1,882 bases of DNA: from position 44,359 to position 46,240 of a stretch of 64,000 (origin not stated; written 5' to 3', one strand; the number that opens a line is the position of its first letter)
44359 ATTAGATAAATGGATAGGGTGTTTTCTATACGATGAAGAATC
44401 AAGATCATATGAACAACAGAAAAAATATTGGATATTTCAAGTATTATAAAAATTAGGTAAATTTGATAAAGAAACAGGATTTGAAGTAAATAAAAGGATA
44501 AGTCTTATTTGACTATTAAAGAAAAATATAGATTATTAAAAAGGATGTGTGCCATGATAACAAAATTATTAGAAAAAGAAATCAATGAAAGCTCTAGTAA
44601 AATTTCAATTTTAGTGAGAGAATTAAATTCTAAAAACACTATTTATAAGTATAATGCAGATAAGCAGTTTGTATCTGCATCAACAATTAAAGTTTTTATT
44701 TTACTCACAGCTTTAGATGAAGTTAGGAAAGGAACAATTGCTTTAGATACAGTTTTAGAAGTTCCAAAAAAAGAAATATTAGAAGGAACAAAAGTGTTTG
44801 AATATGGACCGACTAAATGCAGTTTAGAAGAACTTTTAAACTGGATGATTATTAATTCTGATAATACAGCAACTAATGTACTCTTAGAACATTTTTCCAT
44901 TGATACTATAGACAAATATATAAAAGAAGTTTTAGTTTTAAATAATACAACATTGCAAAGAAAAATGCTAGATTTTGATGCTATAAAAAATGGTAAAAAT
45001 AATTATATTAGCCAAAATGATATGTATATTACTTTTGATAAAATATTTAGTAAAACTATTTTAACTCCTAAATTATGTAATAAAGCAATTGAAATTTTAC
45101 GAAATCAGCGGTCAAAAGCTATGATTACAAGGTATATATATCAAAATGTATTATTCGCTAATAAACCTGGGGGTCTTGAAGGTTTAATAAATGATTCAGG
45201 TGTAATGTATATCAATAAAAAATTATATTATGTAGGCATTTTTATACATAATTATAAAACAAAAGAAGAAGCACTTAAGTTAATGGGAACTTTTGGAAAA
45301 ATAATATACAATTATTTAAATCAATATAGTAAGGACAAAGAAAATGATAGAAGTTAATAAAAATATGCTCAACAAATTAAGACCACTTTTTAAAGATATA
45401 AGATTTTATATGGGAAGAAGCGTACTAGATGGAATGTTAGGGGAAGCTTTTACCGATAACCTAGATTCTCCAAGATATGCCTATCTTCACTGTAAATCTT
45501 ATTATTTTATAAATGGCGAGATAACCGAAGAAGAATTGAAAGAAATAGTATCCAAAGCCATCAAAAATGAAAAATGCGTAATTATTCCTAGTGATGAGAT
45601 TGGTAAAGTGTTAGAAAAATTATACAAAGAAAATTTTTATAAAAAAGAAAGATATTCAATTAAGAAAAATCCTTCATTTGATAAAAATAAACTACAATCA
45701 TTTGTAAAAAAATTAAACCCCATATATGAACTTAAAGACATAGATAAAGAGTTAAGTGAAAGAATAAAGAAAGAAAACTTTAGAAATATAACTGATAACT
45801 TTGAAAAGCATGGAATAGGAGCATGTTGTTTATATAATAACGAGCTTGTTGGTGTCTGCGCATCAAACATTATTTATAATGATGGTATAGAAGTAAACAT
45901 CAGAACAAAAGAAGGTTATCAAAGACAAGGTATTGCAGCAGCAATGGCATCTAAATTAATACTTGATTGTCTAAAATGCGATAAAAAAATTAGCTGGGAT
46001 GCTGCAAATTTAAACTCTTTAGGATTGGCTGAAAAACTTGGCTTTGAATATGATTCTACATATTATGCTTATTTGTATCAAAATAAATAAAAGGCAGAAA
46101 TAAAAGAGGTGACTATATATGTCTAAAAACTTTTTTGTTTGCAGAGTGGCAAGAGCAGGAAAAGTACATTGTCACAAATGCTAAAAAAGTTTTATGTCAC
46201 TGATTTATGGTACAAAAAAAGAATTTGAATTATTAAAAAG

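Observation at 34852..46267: Tandem islands bounded by three att-like modules containing a tRNA-Met 3' half, with no integrase anywhere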

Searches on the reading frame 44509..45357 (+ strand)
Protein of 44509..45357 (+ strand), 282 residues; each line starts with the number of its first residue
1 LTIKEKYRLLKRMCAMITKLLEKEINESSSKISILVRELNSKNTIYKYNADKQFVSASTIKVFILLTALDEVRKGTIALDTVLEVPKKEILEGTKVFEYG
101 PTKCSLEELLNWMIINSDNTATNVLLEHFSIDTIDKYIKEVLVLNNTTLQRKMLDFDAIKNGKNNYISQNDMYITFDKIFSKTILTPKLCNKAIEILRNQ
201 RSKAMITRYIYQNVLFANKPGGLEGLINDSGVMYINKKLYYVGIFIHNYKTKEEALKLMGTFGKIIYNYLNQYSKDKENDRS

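Call 9: search_protein_families(library=pfam, proteins=[window:44509-45357:+], max_evalue=0.01)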
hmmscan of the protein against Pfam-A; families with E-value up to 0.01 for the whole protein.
window:44509-45357:+ (282 aa): 5 families
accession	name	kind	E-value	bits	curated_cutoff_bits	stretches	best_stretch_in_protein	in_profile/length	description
PF13354.11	Beta-lactamase2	-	9.2e-48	162.8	22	1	33-245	1-213/214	Beta-lactamase enzyme family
PF00905.27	Transpeptidase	-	6.3e-06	26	22.1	1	44-145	30-130/299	Penicillin binding protein transpeptidase domain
PF02113.21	Peptidase_S13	-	1.2e-05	24.7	22.8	1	28-71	15-58/444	D-Ala-D-Ala carboxypeptidase 3 (S13) family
PF00768.25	Peptidase_S11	-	2e-05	24.6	27.6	1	29-150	11-141/239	D-alanyl-D-alanine carboxypeptidase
PF00144.29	Beta-lactamase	-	0.0031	17.2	27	1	46-88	42-80/329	Beta-lactamase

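Call 73: search_protein_families(library=padloc, proteins=[window:44509-45357:+], max_evalue=0.001)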
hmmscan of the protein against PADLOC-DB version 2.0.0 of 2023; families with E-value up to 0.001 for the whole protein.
window:44509-45357:+ (282 aa): 0 families

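Call 74: search_protein_families(library=ncbifam, proteins=[window:44509-45357:+], max_evalue=0.00001)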
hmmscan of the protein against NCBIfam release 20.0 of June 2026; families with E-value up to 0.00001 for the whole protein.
window:44509-45357:+ (282 aa): 18 families
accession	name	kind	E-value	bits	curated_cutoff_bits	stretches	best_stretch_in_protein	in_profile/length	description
NF033103.1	bla_class_A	equivalog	3.9e-25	88.5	200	1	22-269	3-256/257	class A beta-lactamase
NF012099.1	SubclassA2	equivalog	2.5e-16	59.6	320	1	18-272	3-272/275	class A beta-lactamase, subclass A2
NF040609.1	blaRASA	exception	3.5e-12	46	600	1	28-255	38-274/295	RASA family extended-spectrum class A beta-lactamase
NF040467.1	blaRAA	exception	2.8e-11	43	590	1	25-271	30-289/290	RAA family extended-spectrum beta-lactamase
NF041445.1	blaRATA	exception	1.6e-08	34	660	1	26-144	37-160/302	RATA family class A beta-lactamase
NF033098.1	bla_CblA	exception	3e-08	33.1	625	1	31-268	41-293/296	CblA family class A beta-lactamase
NF000481.1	carbeni_gen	exception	6e-08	32.5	430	1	26-186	32-193/284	CARB/PSE/RTG family carbenicillin-hydrolyzing class A beta-lactamase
NF000447.2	bla-A_Chryseo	exception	8.2e-08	31.8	510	1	25-271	30-291/292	CGA/CIA family class A beta-lactamase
NF040940.1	blaHER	exception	1.2e-07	31.5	620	1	19-248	32-266/290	HER family class A beta-lactamase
NF000390.2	blaVEB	exception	1.9e-07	30.4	670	1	21-270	32-296/299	VEB family extended-spectrum class A beta-lactamase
NF033174.0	blaPSV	exception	8.1e-07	28.6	550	1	25-221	30-228/283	PSV family class A beta-lactamase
NF033386.1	blaARL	exception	1.9e-06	27.5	620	1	43-221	48-208/282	ARL family class A beta-lactamase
NF000538.1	classA_carba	equivalog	2.1e-06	27.3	390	1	40-237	15-219/254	carbapenem-hydrolyzing class A beta-lactamase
NF012167.0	classA_firm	exception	2.8e-06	27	427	1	28-130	9-109/255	class A beta-lactamase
NF040472.1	blaPAD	exception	3.8e-06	26.4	575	1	28-130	47-150/297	PAD family carbapenem-hydrolyzing class A beta-lactamase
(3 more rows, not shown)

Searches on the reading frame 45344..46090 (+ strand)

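Call 9: search_protein_families(library=pfam, proteins=[window:45344-46090:+], max_evalue=0.01)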
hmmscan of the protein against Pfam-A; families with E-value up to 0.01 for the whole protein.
window:45344-46090:+ (248 aa): 6 families
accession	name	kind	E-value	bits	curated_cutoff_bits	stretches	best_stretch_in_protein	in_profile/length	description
PF12746.13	GNAT_acetyltran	-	1.2e-56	192.6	26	1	14-243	2-243/243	GNAT acetyltransferase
PF00583.31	Acetyltransf_1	-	2.3e-09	38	20.7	1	142-234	17-116/116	Acetyltransferase (GNAT) family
PF13508.13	Acetyltransf_7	-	4.6e-05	24.1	27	1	163-235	9-83/84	Acetyltransferase (GNAT) domain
PF13673.13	Acetyltransf_10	-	0.00078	19.9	23.6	1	136-235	12-108/128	Acetyltransferase (GNAT) domain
PF08445.16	FR47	-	0.0025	18.2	22.1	1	164-240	5-83/86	FR47-like protein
PF13302.13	Acetyltransf_3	-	0.0032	18.6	25.4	1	143-235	38-138/138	Acetyltransferase (GNAT) domain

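Call 73: search_protein_families(library=padloc, proteins=[window:45344-46090:+], max_evalue=0.001)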
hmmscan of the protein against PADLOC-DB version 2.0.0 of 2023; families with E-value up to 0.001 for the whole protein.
window:45344-46090:+ (248 aa): 0 families

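Call 74: search_protein_families(library=ncbifam, proteins=[window:45344-46090:+], max_evalue=0.00001)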
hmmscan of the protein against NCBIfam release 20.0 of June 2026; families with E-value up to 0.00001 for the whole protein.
window:45344-46090:+ (248 aa): 0 families
